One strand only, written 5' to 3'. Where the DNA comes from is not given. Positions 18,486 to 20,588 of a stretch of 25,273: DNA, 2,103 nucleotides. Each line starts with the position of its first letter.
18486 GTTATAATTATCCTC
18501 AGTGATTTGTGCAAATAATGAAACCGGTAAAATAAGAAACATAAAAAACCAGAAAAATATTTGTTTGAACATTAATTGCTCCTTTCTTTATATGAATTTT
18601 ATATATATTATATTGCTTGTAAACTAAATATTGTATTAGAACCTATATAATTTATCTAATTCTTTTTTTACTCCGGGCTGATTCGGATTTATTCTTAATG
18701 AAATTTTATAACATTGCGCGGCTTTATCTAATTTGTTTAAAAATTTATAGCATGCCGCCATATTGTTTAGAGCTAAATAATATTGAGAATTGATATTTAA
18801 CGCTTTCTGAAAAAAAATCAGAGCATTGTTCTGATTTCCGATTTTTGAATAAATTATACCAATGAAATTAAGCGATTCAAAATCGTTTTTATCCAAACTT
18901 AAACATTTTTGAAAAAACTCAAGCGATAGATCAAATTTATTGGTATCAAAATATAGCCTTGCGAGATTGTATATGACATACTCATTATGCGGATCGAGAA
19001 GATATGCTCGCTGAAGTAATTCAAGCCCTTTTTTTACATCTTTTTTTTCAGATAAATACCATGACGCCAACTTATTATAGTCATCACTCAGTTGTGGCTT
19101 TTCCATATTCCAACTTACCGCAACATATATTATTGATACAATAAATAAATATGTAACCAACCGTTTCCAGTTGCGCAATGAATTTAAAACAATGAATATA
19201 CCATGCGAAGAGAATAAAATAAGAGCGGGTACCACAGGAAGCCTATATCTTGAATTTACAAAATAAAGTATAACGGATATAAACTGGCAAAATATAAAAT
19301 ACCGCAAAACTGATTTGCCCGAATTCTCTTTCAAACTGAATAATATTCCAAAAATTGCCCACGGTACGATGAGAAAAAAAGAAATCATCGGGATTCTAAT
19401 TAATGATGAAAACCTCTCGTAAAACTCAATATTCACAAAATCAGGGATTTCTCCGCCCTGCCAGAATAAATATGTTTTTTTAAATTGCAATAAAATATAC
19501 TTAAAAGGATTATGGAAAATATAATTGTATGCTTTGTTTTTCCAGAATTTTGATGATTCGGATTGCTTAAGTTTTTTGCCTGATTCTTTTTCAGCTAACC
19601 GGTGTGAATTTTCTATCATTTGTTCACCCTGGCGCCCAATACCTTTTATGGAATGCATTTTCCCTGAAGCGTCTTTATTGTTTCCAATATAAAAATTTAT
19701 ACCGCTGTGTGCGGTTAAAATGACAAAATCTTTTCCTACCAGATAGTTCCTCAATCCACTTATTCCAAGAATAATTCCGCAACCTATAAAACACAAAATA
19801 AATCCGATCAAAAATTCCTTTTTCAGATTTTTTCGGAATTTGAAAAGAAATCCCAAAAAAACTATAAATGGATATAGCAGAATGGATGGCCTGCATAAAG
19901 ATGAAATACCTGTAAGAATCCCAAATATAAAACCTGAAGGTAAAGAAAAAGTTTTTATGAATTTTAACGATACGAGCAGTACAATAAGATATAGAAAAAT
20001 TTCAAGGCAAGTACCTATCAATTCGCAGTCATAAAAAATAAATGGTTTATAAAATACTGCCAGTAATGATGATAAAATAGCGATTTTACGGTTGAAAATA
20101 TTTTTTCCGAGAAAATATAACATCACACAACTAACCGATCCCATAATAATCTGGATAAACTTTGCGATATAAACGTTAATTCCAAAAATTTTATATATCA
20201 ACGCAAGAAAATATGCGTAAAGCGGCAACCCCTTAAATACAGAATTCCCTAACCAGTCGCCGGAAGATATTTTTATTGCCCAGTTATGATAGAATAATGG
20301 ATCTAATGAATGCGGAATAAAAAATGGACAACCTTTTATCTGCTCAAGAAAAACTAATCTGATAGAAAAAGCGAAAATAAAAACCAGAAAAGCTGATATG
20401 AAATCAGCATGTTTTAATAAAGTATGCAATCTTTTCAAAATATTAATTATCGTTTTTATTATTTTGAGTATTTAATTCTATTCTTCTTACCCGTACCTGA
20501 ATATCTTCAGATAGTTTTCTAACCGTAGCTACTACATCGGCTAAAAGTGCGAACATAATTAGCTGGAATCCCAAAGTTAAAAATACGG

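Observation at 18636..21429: Dpm1-like polyprenyl-phosphate sugar synthase paired with a TMTC/PMT-like GT-C + TPR transferase and a secreted TPR protein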

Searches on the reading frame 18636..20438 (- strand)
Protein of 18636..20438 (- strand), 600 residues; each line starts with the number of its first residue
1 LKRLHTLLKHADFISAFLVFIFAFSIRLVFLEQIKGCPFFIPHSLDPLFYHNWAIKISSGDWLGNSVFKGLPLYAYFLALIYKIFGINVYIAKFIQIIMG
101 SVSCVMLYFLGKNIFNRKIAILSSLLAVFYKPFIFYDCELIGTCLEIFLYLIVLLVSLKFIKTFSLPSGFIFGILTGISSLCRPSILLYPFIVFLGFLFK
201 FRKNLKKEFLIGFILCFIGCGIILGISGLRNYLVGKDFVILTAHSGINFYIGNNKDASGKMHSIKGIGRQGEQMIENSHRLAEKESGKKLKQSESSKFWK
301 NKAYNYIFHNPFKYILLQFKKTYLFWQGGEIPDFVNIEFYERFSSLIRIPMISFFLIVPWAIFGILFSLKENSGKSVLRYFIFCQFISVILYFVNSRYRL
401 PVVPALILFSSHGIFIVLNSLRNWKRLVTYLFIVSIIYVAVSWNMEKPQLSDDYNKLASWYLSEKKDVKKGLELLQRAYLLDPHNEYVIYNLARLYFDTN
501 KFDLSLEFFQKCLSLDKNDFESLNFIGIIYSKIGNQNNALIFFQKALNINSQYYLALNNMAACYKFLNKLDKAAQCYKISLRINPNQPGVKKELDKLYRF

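Call 3: search_protein_families(library=pfam, proteins=[window:18636-20438:-], max_evalue=0.01)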
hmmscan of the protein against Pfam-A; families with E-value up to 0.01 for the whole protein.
window:18636-20438:- (600 aa): 14 families
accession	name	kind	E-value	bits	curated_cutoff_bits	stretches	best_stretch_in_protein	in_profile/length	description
PF00515.34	TPR_1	-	4.2e-17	61.6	27.8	3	555-586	2-33/34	Tetratricopeptide repeat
PF07719.23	TPR_2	-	8.5e-17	60.3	27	2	489-519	4-34/34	Tetratricopeptide repeat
PF13181.12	TPR_8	-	4.8e-15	54.8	25.7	2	489-519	4-34/34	Tetratricopeptide repeat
PF13424.12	TPR_12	-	4.1e-11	43.4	30.1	2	490-549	6-74/77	Tetratricopeptide repeat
PF14559.12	TPR_19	-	1.9e-10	41.4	25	1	465-518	4-57/68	Tetratricopeptide repeat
PF13231.12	PMT_2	-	2.2e-10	41.4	26.1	1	72-216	4-150/160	Dolichyl-phosphate-mannose-protein mannosyltransferase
PF13431.12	TPR_17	-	1.5e-08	34.6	24.4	0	542-574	1-33/34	Tetratricopeptide repeat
PF13176.12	TPR_7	-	3.8e-08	33.3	27.9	0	489-519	2-32/36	Tetratricopeptide repeat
PF13414.12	TPR_11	-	7.7e-06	25.9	26.8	0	494-534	2-42/42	TPR repeat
PF13374.12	TPR_10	-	1e-05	25.8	27.5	0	491-514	7-30/42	Tetratricopeptide repeat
PF13428.12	TPR_14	-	9.7e-05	23.1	23.5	0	461-495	10-44/44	Tetratricopeptide repeat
PF25063.1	ARM_TT21_C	-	0.00015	22.2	35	1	491-593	100-203/209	Tetratricopeptide repeat protein 21 C-terminal ARM domain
PF13371.12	TPR_9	-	0.00022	21.6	35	0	460-516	4-59/73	Tetratricopeptide repeat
PF13174.12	TPR_6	-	0.00038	21.4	26.3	0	488-514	2-28/33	Tetratricopeptide repeat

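Call 4: search_protein_families(library=ncbifam, proteins=[window:18636-20438:-], max_evalue=0.01)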
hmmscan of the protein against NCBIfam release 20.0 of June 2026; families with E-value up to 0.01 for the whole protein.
window:18636-20438:- (600 aa): 17 families
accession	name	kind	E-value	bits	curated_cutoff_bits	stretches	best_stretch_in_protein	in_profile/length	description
TIGR02917.1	PEP_TPR_lipo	equivalog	3.8e-13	48.2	312.2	1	454-588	536-669/899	XrtA/PEP-CTERM system TPR-repeat protein PrsT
TIGR02521.1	type_IV_pilW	equivalog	1.7e-11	44.1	154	1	527-589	38-100/234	type IV pilus biogenesis/stability protein PilW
NF040959.1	MamA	equivalog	2.1e-10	40.4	200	1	463-578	82-197/204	magnetosome protein MamA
NF002725.1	PRK02603.1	equivalog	4.8e-09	36.5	143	2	504-569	53-121/173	photosystem I assembly protein Ycf3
NF047440.1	LA3751_2_3_fam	subfamily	6.9e-09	35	200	1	73-234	84-243/460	LA_3751/LA_3752 family putative glycosyltransferase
NF047558.1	TPR_END_plus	domain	3.2e-07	30.2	32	0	489-521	2-34/56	TPR end-of-group domain-containing protein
NF033758.1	gliding_GltE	equivalog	9.1e-07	28.2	225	1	456-556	159-258/411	adventurous gliding motility TPR repeat lipoprotein GltE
TIGR02552.1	LcrH_SycD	equivalog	1.1e-06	28.4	104.8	1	460-550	26-116/136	SycD/LcrH family type III secretion system chaperone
NF047371.1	FlcA_CTERM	equivalog_domain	9.3e-06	24.4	300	1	447-549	434-536/646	periplasmic flagellar collar protein FlcA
NF047507.1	TPR_BatC_Lepto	exception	0.0001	21.9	175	0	485-560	57-136/214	TPR repeat-containing protein BatC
NF008756.0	PRK11788.1-4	equivalog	0.00015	20.9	474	1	415-558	148-289/389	lipopolysaccharide assembly protein LapB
NF008753.0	PRK11788.1-1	equivalog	0.00092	18.4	395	1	445-552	174-281/389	lipopolysaccharide assembly protein LapB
NF008391.2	PRK11189.1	equivalog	0.0011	18.5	250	0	509-575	88-154/297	lipoprotein NlpI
NF052400.1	M48_BAM_BepA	equivalog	0.0019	17.1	570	1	464-569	353-458/483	beta-barrel assembly-enhancing protease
NF046096.1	ABUW_2363_fam_LP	equivalog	0.0035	16.6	300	1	504-569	194-261/299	ABUW_2363 family tetratricopeptide repeat lipoprotein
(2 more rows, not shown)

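Call 9: search_solved_structures(query=window:18636-20438:-, max_evalue=1, show_alignments=2)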
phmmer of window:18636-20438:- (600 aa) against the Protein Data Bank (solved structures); distinct sequences matched with E-value up to 1: 176 (the best 60 are shown).
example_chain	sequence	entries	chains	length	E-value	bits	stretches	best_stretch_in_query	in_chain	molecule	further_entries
9qhb_A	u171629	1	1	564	1.9e-54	188.4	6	457-563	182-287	Engineered tetratricopeptide repeat protein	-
8bu0_A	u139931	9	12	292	1.9e-32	115.8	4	467-560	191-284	Consensus tetratricopeptide repeat protein | Crystal structure of an 8-repeat consensus TPR superhelix with Zinc. | Monomer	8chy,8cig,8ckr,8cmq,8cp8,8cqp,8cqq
9qhc_A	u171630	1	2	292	6.3e-28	100.8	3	469-563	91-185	Engineered tetratricopeptide repeat protein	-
7obi_A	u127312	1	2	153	7.7e-23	84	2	467-561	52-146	CTPR-rv4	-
7y4i_A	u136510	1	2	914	3.1e-21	78.7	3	478-587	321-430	Probable UDP-N-acetylglucosamine--peptide N-acetylglucosaminyltransferase SPINDLY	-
8dtf_A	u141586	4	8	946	3.7e-21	78.5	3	478-587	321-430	Probable UDP-N-acetylglucosamine--peptide N-acetylglucosaminyltransferase SPINDLY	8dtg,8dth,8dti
2fo7_A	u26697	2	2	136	6.9e-16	61.1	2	476-550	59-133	SYNTHETIC CONSENSUS TPR PROTEIN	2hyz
8ch0_A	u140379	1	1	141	7.5e-16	60.9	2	481-550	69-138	Consensus tetratricopeptide repeat protein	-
7yeh_B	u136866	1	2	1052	1.8e-15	59.7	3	473-586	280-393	UDP-N-acetylglucosamine--peptide N-acetylglucosaminyltransferase 110 kDa subunit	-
7yea_A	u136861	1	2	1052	1.9e-15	59.6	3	473-586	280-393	UDP-N-acetylglucosamine--peptide N-acetylglucosaminyltransferase 110 kDa subunit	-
7ntf_A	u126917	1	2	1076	4.3e-15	58.5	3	473-586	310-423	Isoform 1 of UDP-N-acetylglucosamine--peptide N-acetylglucosaminyltransferase 110 kDa subu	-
1w3b_A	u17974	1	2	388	5.4e-15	58.1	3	472-586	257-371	UDP-N-ACETYLGLUCOSAMINE--PEPTIDE N-ACETYLGLUCOSAMINYLTRANSFERASE 110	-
6eou_A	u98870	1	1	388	1.1e-14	57.1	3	472-586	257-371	UDP-N-acetylglucosamine--peptide N-acetylglucosaminyltransferase 110 kDa subunit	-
1na0_A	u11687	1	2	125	2.3e-14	56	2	481-549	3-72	designed protein CTPR3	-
9gzg_A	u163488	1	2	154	5e-13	51.6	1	458-594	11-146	Engineered CTPR protein with glutamic acids for conductivity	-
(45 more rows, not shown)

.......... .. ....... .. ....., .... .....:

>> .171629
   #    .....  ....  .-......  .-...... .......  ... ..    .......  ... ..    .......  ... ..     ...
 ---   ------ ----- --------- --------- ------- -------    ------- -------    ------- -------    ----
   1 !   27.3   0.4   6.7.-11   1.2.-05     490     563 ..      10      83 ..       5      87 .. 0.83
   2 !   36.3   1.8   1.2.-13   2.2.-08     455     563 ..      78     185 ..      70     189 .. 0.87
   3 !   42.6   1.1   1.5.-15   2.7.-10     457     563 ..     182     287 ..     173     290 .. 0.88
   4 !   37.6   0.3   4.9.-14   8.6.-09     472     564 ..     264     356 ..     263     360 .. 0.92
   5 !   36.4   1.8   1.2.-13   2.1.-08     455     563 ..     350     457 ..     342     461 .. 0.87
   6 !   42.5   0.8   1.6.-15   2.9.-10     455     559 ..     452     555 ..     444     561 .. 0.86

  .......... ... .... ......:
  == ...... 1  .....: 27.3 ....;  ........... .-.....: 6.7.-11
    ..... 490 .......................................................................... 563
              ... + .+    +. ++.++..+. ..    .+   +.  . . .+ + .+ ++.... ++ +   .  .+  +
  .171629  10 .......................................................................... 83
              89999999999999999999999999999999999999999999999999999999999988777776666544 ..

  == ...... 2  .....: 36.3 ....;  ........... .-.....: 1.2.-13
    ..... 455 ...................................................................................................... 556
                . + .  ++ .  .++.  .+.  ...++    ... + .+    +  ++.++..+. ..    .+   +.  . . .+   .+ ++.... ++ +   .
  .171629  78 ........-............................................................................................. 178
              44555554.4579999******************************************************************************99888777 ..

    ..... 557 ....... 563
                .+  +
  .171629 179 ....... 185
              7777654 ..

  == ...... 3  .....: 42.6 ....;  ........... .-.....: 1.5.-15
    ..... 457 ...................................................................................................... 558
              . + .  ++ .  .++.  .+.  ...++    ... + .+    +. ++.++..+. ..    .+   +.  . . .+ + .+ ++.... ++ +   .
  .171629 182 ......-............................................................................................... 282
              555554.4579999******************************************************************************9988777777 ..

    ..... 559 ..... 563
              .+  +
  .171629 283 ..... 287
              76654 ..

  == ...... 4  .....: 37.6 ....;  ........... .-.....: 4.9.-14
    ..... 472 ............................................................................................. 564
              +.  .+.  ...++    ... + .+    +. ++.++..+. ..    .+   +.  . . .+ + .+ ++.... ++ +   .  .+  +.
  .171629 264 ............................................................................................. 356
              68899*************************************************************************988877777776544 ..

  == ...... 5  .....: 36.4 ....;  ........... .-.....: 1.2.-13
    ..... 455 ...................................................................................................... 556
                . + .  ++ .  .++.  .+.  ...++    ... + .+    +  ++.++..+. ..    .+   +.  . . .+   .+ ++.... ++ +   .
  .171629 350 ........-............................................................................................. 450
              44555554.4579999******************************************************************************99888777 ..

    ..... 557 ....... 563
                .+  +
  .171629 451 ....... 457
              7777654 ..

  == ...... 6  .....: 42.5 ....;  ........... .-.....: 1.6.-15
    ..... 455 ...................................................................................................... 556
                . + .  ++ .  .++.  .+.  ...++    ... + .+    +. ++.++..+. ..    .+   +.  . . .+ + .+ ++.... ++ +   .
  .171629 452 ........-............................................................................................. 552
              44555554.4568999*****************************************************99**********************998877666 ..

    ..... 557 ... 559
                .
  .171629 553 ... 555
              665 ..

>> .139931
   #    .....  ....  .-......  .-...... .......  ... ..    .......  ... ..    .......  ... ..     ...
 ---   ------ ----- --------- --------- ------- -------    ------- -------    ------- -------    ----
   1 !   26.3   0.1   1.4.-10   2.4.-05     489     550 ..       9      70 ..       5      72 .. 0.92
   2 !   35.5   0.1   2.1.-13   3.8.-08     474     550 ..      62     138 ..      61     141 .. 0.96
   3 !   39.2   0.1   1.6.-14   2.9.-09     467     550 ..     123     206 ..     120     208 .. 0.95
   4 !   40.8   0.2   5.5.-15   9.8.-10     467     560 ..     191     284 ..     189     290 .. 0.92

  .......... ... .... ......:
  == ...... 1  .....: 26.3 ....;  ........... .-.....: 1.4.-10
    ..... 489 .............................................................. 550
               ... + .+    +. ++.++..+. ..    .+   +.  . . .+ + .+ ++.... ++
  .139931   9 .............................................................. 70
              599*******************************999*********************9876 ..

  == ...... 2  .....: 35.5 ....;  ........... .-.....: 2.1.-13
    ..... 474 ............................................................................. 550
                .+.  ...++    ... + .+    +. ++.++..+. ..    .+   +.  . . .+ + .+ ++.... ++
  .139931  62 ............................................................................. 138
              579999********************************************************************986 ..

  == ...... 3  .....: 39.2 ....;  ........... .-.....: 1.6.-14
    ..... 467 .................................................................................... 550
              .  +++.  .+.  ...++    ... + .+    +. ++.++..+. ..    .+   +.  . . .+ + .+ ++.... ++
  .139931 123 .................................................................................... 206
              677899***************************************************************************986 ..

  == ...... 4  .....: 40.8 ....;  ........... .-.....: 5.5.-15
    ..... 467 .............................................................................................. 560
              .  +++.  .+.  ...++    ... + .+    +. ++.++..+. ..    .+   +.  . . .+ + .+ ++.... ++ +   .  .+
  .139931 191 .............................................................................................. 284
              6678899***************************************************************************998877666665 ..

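Call 12: find_homologous_proteins(query=window:18636-20438:-, max_evalue=0.00001)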
Query window:18636-20438:- (600 aa): 171 proteins with E <= 0.00001 among 8000 candidates; the best 120 are listed.
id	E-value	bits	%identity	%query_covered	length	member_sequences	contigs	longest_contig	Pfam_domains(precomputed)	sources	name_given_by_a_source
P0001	0.0e+0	1336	100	100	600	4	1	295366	PF14559.13,PF13431.13,PF13414.13,PF00515.35,PF13424.13,PF13176.13,PF13181.13,PF07719.24,PF13231.13,PF13374.13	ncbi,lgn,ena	-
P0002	5.5e-267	905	66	100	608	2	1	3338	PF13431.13,PF23914.2,PF13414.13,PF13176.13,PF13428.13,PF13374.13,PF14559.13,PF24575.2,PF00515.35,PF13424.13,PF13181.13,PF07719.24,PF13174.13,PF13231.13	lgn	-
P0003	1.5e-197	676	51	96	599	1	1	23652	PF13431.13,PF23914.2,PF13414.13,PF13176.13,PF13428.13,PF13374.13,PF14559.13,PF24575.2,PF00515.35,PF13424.13,PF21033.5,PF13432.13,PF13181.13,PF07719.24,PF13174.13,PF13231.13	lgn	-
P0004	3.3e-191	655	49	99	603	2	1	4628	PF13431.13,PF23914.2,PF13414.13,PF13428.13,PF13374.13,PF14559.13,PF00515.35,PF13424.13,PF21033.5,PF13181.13,PF07719.24,PF13231.13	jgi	-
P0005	4.2e-187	641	49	99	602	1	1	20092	PF13431.13,PF23914.2,PF13414.13,PF13428.13,PF13374.13,PF14559.13,PF24575.2,PF13371.13,PF00515.35,PF13424.13,PF21033.5,PF13432.13,PF13181.13,PF07719.24,PF13231.13,PF20308.5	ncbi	-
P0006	1.7e-180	620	47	98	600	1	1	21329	PF25063.1,PF13431.13,PF23914.2,PF13414.13,PF13428.13,PF13374.13,PF14559.13,PF24575.2,PF00515.35,PF13424.13,PF13432.13,PF13181.13,PF07719.24,PF13231.13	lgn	-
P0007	8.2e-176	604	46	96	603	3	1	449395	PF13431.13,PF23914.2,PF13414.13,PF13176.13,PF13428.13,PF13374.13,PF14559.13,PF24575.2,PF00515.35,PF13424.13,PF21033.5,PF13432.13,PF13181.13,PF07719.24,PF13174.13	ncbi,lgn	-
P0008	7.5e-174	598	48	96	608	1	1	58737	PF25063.1,PF13431.13,PF23914.2,PF13414.13,PF13176.13,PF13428.13,PF13374.13,PF14559.13,PF24575.2,PF25068.3,PF00515.35,PF13424.13,PF21033.5,PF13432.13,PF13181.13,PF07719.24,PF13231.13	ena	-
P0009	1.9e-172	593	45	96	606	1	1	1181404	PF13431.13,PF23914.2,PF13414.13,PF13176.13,PF13428.13,PF13374.13,PF14559.13,PF24575.2,PF13371.13,PF00515.35,PF12895.14,PF13424.13,PF21033.5,PF13432.13,PF13181.13,PF01239.29,PF07719.24,PF13174.13,PF13231.13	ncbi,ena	-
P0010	1.5e-169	584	44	98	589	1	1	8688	PF13431.13,PF23914.2,PF13414.13,PF13176.13,PF13428.13,PF13374.13,PF14559.13,PF24575.2,PF13371.13,PF00515.35,PF13424.13,PF21033.5,PF13432.13,PF13181.13,PF07719.24,PF13231.13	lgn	-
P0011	6.2e-167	575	47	93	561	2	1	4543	PF25063.1,PF13431.13,PF13414.13,PF13176.13,PF13428.13,PF13374.13,PF14559.13,PF25068.3,PF00515.35,PF13424.13,PF13432.13,PF13181.13,PF07719.24,PF13231.13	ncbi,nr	ncbi:glycosyltransferase family 39 protein, partial [bacterium]|nr:glycosyltransferase family 39 pro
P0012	1.3e-164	567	45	97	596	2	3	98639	PF25063.1,PF13431.13,PF23914.2,PF13414.13,PF13176.13,PF13428.13,PF13374.13,PF14559.13,PF24575.2,PF00515.35,PF13424.13,PF13432.13,PF13181.13,PF07719.24,PF13231.13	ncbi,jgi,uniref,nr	ncbi:MAG: tetratricopeptide repeat protein [Candidatus Auribacter fodinae]|jgi:Flp pilus assembly pr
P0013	1.8e-163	563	46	96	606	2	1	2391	PF25063.1,PF13431.13,PF13414.13,PF13176.13,PF13428.13,PF13374.13,PF14559.13,PF00515.35,PF13424.13,PF21033.5,PF13432.13,PF13181.13,PF07719.24,PF13174.13,PF13231.13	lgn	-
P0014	2.0e-96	342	34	94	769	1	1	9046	PF25063.1,PF14853.13,PF13431.13,PF23914.2,PF13414.13,PF13176.13,PF13428.13,PF25064.2,PF13374.13,PF07721.21,PF14559.13,PF24575.2,PF13371.13,PF00515.35,PF13424.13,PF21033.5,PF13432.13,PF13181.13,PF14561.13,PF07719.24,PF13174.13,PF13231.13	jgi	jgi:tetratricopeptide (TPR) repeat protein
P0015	3.3e-96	341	34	95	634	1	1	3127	PF25063.1,PF13431.13,PF13414.13,PF13176.13,PF13428.13,PF13374.13,PF14559.13,PF13371.13,PF00515.35,PF12895.14,PF13424.13,PF21033.5,PF13432.13,PF13181.13,PF07719.24,PF13174.13,PF13231.13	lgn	-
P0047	9.0e-81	290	30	95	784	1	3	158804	PF25063.1,PF13431.13,PF23914.2,PF13414.13,PF13176.13,PF13428.13,PF25064.2,PF13374.13,PF07721.21,PF14559.13,PF13371.13,PF00515.35,PF12895.14,PF13424.13,PF13432.13,PF13181.13,PF07719.24,PF13174.13,PF13231.13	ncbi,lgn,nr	ncbi:MAG: tetratricopeptide repeat protein [candidate division Zixibacteria bacterium]|nr:tetratrico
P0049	3.6e-80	288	31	92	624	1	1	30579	PF13431.13,PF23914.2,PF13414.13,PF13176.13,PF13428.13,PF13374.13,PF14559.13,PF13371.13,PF00515.35,PF13424.13,PF21033.5,PF13432.13,PF13181.13,PF07719.24,PF13174.13,PF13231.13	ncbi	ncbi:MAG: tetratricopeptide repeat protein [Candidatus Omnitrophota bacterium]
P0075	3.3e-73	265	32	92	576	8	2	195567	PF25063.1,PF13431.13,PF23914.2,PF13414.13,PF13176.13,PF13428.13,PF13374.13,PF14559.13,PF00515.35,PF13424.13,PF21033.5,PF13432.13,PF13181.13,PF07719.24,PF13174.13,PF13231.13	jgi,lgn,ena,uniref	uniref:Tetratricopeptide repeat protein n=1 Tax=candidate division WOR-3 bacterium TaxID=2052148 Rep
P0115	1.2e-56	211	28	97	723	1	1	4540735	PF13431.13,PF23914.2,PF13414.13,PF13176.13,PF13428.13,PF13374.13,PF14559.13,PF24575.2,PF00515.35,PF12895.14,PF13424.13,PF21033.5,PF13432.13,PF13181.13,PF14561.13,PF07719.24,PF13174.13,PF13231.13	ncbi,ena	-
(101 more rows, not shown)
